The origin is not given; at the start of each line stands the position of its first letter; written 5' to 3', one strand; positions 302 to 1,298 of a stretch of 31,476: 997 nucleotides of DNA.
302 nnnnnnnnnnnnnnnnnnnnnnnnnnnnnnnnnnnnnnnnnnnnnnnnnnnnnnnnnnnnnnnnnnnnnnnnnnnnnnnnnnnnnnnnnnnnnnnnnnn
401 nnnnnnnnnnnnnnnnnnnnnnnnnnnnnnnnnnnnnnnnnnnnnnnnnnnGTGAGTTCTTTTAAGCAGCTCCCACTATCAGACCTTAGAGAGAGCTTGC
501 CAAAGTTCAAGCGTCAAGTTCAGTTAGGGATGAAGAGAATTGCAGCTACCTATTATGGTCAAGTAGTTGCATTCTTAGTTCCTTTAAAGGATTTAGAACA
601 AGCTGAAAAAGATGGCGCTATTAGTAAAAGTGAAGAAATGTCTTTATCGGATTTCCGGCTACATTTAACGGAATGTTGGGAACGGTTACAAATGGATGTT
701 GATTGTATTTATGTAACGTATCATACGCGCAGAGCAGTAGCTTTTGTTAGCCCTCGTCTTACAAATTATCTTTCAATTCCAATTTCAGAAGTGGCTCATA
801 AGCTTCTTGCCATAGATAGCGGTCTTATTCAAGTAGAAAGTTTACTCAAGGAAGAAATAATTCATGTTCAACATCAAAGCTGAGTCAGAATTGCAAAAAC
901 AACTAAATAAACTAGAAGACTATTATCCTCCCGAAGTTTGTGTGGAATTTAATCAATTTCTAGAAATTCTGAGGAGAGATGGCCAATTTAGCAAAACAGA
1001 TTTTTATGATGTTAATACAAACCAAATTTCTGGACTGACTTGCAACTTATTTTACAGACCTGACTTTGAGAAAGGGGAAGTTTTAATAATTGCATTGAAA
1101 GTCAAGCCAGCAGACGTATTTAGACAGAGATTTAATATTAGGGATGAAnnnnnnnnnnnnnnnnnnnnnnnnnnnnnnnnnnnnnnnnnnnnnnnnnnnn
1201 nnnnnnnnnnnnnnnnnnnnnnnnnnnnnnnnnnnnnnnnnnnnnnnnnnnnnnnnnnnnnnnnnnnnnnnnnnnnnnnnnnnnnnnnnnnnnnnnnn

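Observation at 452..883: Internally duplicated Phd/YefM-like domain in a single polypeptide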

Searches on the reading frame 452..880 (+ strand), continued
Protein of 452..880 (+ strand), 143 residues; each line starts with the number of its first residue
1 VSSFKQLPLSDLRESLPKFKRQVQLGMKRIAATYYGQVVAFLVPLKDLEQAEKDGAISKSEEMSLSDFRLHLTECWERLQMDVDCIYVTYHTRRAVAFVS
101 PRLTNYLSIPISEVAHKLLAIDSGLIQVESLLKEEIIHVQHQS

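Call 85: find_encoding_contigs(protein=P0188, flank=4000, max_places=2)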
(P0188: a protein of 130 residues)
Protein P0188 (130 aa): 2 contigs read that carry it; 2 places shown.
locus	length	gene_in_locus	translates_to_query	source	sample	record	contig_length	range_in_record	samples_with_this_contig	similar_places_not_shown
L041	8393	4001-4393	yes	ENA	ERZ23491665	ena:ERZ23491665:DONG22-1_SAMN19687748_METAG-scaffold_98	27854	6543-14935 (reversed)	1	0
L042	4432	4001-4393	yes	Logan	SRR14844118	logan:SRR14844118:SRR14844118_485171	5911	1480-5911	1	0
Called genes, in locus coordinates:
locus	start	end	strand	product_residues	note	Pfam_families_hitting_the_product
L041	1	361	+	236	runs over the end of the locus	-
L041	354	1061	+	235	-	-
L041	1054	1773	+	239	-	-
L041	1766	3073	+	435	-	PF00772:DnaB, PF03796:DnaB_C, PF06745:ATPase, PF13481:AAA_25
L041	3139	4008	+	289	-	PF02086:MethyltransfD12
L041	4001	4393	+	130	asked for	-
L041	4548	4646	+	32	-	-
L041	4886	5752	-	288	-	PF02086:MethyltransfD12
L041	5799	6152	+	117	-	-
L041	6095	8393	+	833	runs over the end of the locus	-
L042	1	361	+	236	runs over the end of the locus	-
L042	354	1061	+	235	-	-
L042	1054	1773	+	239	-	-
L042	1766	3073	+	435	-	PF00772:DnaB, PF03796:DnaB_C, PF06745:ATPase, PF13481:AAA_25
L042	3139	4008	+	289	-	PF02086:MethyltransfD12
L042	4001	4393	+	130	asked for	-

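Call 95: search_dna_similar(query=window:452-880:+, collection=plasmids, mode=protein, max_evalue=0.001, max_rows=15)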
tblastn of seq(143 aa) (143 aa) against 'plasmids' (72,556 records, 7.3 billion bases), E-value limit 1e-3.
Records with a match: 1; places in all: 1; records where one place covers at least 80% of the query: 1.
Best place of each record, by identity: 80-90% 1.
By first word of the organism name: Nostoc 1.
By predicted mobility (MOB-suite, as given by PLSDB): non-mobilizable 1.
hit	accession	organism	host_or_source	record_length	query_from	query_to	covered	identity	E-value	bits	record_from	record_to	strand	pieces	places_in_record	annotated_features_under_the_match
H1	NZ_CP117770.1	Nostoc sp. UHCC 0926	whole organism,lichen surface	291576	1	135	94%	85.2%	3e-71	238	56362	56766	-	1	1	prevent-host-death family protein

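Call 96: search_dna_similar(query=window:452-880:+, collection=phages, mode=protein, max_evalue=0.001, max_rows=15)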
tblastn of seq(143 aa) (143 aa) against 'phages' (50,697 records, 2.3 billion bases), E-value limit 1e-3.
No match.

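Call 97: get_annotated_region(hit=H1, flank=5000)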
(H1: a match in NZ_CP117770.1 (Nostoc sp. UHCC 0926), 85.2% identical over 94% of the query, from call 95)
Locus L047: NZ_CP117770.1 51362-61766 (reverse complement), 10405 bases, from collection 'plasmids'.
description: Nostoc sp. UHCC 0926 plasmid pn2, complete sequence
organism: Nostoc sp. UHCC 0926 (NCBI taxid 3025190)
taxonomy: Bacteria; Cyanobacteriota; Cyanophyceae; Nostocales; Nostocaceae; Nostoc; Nostoc sp. UHCC 0926
host: -; source: whole organism,lichen surface; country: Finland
typing (MOB-suite, as given by PLSDB): non-mobilizable; replicon rep_cluster_1678; mating-pair formation MPF_T
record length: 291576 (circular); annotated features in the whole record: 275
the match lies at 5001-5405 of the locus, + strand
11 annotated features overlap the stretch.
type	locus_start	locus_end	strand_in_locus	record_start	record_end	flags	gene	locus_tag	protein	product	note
CDS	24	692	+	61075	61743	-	-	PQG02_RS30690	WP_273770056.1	hypothetical protein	-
CDS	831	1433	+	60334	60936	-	-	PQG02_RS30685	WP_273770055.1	SDR family NAD(P)-dependent oxidoreductase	-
CDS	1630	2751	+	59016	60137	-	-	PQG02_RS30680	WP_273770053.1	transposase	GO:0006313 - DNA transposition [Evidence IEA]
CDS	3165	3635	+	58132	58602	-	-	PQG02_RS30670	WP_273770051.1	glycosyltransferase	GO:0005975 - carbohydrate metabolic process [Evidence IEA]; GO:0030259 - lipid glycosylation [Evidence IEA]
CDS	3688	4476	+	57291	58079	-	-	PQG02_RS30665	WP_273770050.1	glycosyltransferase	-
CDS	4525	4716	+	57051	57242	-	-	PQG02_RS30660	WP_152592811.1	hypothetical protein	-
CDS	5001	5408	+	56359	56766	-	-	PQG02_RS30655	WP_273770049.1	prevent-host-death family protein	-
CDS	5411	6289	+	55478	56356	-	-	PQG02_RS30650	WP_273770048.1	hypothetical protein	-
CDS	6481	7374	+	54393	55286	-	-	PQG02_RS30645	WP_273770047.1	hypothetical protein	-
CDS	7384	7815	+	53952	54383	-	-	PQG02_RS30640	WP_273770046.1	hypothetical protein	-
CDS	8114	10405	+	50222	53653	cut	-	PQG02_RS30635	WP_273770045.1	hypothetical protein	-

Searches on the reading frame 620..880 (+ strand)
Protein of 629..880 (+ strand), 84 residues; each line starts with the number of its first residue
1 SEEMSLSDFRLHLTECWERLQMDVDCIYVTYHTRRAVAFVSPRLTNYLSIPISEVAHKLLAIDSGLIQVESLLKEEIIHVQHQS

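Call 3: search_protein_families(library=pfam, proteins=[window:629-880:+], max_evalue=10)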
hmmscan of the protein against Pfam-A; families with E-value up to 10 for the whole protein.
seq(84 aa): 0 families

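Call 13: search_solved_structures(query=A3, max_evalue=10, show_alignments=2)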
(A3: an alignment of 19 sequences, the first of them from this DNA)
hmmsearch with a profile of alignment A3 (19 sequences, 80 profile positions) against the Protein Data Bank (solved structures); distinct sequences matched with E-value up to 10: 1.
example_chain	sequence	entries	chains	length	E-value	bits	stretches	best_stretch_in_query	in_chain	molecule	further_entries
2cg8_A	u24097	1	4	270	0.35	13.8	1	10-44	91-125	DIHYDRONEOPTERIN ALDOLASE 6-HYDROXYMETHYL-7,8-DIHYDROPTERIN SYNTHASE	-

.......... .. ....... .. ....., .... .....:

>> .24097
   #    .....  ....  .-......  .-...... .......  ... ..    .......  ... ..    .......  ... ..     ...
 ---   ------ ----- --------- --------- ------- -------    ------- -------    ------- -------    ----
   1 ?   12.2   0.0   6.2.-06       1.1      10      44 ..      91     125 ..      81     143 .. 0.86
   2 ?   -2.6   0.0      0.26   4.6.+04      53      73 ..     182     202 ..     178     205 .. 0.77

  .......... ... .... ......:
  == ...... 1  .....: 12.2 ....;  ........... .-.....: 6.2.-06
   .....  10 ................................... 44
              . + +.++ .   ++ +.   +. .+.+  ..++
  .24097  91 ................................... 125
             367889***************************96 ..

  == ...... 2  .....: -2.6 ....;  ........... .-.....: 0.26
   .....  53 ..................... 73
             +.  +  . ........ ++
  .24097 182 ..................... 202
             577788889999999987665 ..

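Call 35: search_protein_families(library=pfam, alignment_id=A3, max_evalue=10)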
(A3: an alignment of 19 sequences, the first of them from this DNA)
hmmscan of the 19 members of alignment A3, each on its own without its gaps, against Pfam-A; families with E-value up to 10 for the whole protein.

A. member 1, seq(87 aa): 0 families

B. families by the number of members that match (of 19 scanned): 3 families
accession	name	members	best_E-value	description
PF02604.26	PhdYeFM_antitox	3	0.01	Antitoxin Phd_YefM, type II toxin-antitoxin system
PF25628.1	Shotoku_capsid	1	0.088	Shotokuvirus capsid protein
PF18574.7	zf_C2HC_14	1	0.22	C2HC Zing finger domain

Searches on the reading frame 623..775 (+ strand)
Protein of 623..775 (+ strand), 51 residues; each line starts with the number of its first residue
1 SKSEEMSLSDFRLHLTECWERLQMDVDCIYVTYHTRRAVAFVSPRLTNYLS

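Call 52: search_protein_families(library=pfam, alignment_id=A6, max_evalue=10)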
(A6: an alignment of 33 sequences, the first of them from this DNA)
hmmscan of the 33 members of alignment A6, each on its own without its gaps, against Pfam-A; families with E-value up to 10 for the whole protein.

A. member 1, seq(51 aa): 1 family
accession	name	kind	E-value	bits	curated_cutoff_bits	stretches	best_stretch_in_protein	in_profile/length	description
PF02604.26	PhdYeFM_antitox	-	0.23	11.7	29.8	1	6-47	4-45/74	Antitoxin Phd_YefM, type II toxin-antitoxin system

B. families by the number of members that match (of 33 scanned): 7 families
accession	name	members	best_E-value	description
PF02604.26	PhdYeFM_antitox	15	0.0026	Antitoxin Phd_YefM, type II toxin-antitoxin system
PF25297.1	DUF7878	1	0.018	Domain of unknown function (DUF7878)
PF03008.20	DUF234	1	0.021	Archaea bacterial proteins of unknown function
PF15655.11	Imm-NTF2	1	0.045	NTF2 fold immunity protein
PF04166.17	PdxA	1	0.12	Pyridoxal phosphate biosynthetic protein PdxA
PF25132.1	TYW2_N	1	0.15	TYW2 N-terminal domain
PF12186.13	AcylCoA_dehyd_C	1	0.19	Acyl-CoA dehydrogenase C terminal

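Call 53: search_solved_structures(query=A6, max_evalue=10, show_alignments=3)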
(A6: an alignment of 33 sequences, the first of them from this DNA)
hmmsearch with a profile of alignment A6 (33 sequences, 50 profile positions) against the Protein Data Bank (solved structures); distinct sequences matched with E-value up to 10: 8.
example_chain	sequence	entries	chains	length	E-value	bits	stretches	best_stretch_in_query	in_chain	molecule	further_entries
9g12_C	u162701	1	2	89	0.46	13.2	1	5-44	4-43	Antitoxin RelB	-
9m0s_A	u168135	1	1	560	0.72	12.6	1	20-44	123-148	Acetyl-coenzyme A transporter 1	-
9mun_A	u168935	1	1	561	0.73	12.6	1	20-44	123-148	Acetyl-coenzyme A transporter 1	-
9pvm_A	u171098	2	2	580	0.78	12.5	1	20-44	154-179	Acetyl-coenzyme A transporter 1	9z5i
2l82_A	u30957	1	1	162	0.83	12.4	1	9-30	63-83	DESIGNED PROTEIN OR32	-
6jqy_A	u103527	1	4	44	0.85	12.4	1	2-39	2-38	Antitoxin VapB46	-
3kyf_A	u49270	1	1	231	1.4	11.6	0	18-35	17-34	Putative uncharacterized protein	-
4jpj_A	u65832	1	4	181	1.5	11.6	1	7-27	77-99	Germline-targeting HIV-1 gp120 engineered outer domain, eOD-GT6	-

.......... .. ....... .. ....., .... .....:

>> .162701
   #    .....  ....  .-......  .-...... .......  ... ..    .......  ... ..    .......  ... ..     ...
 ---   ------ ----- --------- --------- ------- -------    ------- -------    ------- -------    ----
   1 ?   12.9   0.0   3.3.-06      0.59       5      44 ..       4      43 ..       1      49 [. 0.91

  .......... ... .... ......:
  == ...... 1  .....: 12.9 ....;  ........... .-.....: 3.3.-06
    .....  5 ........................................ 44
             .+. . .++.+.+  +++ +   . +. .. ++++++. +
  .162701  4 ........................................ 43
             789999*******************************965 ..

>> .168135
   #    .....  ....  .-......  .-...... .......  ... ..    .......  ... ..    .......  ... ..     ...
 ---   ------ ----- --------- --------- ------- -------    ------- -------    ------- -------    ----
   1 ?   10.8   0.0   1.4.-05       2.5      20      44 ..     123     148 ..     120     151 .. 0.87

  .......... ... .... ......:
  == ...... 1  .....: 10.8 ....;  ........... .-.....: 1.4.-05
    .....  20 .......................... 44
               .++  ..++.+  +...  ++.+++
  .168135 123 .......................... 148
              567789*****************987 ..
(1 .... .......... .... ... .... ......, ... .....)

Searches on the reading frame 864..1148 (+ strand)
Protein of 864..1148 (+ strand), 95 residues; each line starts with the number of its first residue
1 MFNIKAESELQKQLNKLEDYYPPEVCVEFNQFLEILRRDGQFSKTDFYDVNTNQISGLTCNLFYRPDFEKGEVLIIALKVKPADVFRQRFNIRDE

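Call 62: search_solved_structures(query=A7, max_evalue=10, show_alignments=3)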
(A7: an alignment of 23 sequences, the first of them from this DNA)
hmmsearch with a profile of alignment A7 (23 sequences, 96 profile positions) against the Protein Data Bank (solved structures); distinct sequences matched with E-value up to 10: 18.
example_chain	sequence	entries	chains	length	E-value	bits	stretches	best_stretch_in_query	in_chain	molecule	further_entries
5cwb_A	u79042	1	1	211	0.28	15.4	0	17-42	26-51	Designed helical repeat protein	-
6g7w_A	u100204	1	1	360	0.49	14.6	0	59-87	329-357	NHL repeat-containing protein 2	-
6clz_B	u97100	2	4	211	0.5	14.6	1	20-58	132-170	Apolipoprotein A-I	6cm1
8cwy_A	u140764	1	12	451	0.5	14.6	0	18-42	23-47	T32-15-1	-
8cws_A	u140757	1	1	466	0.52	14.5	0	17-43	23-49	F4132-2 Chain A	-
7mwr_B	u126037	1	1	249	0.53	14.5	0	18-42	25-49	LHD101B4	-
2n5e_A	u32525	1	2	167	0.54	14.5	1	20-58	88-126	Apolipoprotein A-I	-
1afs_A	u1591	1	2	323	0.58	14.4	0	7-50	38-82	3-ALPHA-HYDROXYSTEROID DEHYDROGENASE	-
1lwi_A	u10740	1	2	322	0.58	14.4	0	7-50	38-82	3-ALPHA-HYDROXYSTEROID/DIHYDRODIOL DEHYDROGENASE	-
4v6m_A0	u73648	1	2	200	0.66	14.2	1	20-58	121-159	Apolipoprotein A-I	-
1av1_A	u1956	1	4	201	0.66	14.2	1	20-58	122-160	APOLIPOPROTEIN A-I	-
6pts_A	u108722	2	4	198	0.67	14.2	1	20-58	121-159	Apolipoprotein A-I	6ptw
2msc_A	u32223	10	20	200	0.68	14.2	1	20-58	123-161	Apolipoprotein A-I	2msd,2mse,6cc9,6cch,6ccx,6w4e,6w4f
7kjr_C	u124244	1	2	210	0.77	14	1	20-58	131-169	Apolipoprotein A-I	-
8eqs_C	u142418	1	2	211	0.78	14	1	20-58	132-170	Apolipoprotein A-I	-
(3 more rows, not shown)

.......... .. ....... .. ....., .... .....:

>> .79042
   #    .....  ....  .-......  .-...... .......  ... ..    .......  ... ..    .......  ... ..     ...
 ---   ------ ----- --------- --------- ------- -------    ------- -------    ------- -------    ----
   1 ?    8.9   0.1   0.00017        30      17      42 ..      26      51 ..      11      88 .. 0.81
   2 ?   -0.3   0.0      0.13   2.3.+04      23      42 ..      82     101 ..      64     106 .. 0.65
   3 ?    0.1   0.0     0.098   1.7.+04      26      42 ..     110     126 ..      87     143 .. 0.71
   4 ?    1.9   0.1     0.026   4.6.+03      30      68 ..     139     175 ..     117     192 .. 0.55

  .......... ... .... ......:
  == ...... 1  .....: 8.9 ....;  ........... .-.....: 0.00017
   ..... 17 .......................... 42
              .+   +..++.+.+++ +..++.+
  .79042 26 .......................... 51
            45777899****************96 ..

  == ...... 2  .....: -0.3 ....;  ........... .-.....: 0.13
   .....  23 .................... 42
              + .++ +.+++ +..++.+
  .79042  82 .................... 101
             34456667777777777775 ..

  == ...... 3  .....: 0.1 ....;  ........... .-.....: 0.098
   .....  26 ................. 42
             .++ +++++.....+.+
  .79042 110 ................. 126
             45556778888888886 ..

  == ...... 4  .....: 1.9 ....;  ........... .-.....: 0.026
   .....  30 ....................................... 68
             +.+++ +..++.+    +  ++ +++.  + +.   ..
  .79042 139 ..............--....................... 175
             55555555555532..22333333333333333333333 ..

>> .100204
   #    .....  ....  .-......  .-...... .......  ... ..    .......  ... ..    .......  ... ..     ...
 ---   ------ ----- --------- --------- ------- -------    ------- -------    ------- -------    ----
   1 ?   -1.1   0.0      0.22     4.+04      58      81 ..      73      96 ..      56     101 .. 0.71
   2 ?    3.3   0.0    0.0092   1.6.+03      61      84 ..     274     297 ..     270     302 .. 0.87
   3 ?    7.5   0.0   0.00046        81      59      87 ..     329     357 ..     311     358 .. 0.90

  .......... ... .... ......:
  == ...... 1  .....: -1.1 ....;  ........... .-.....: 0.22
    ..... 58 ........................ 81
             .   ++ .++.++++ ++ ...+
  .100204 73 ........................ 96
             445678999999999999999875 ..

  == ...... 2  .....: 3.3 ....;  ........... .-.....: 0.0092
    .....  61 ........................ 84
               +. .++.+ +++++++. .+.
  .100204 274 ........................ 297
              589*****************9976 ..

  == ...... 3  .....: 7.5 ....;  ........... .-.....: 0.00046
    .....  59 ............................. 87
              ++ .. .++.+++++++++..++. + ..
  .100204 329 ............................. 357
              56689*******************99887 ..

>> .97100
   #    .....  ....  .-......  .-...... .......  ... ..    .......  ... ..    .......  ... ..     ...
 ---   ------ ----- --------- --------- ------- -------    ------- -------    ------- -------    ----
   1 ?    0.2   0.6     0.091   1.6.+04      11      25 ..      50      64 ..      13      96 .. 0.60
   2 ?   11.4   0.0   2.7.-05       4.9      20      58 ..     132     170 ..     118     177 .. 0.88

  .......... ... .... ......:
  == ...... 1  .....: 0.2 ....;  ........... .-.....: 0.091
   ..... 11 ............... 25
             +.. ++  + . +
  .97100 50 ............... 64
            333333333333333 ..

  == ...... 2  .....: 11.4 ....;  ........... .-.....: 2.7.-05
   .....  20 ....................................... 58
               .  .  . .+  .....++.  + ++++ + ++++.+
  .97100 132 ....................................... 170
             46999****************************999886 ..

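Call 63: search_protein_families(library=pfam, alignment_id=A7, max_evalue=10)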
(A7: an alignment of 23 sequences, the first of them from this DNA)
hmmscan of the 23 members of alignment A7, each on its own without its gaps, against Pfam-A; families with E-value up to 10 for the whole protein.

A. member 1, seq(95 aa): 0 families

B. families by the number of members that match (of 23 scanned): 12 families
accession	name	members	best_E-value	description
PF17482.7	Phage_sheath_1C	2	0.022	Phage tail sheath C-terminal domain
PF24715.1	YxiF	1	0.0025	YxiF protein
PF07737.17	ATLF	1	0.011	Anthrax toxin lethal factor, N- and C-terminal domain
PF24905.1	TTC3_9th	1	0.051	TTC3, helical domain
PF15606.11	Ntox34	1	0.059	Bacterial toxin 34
PF24778.1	Ig-CFAP74_3rd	1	0.06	CFAP74 third Ig-like domain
PF23135.2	TRI4_N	1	0.067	TRI4 N-terminal domain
PF05016.21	ParE_toxin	1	0.069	ParE toxin of type II toxin-antitoxin system, parDE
PF21024.2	Peptidase_A3B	1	0.092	Peptidase A3B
PF10047.15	DUF2281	1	0.1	Protein of unknown function (DUF2281)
PF04167.18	DUF402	1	0.12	Protein of unknown function (DUF402)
PF18104.7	Tudor_2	1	0.28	Jumonji domain-containing protein 2A Tudor domain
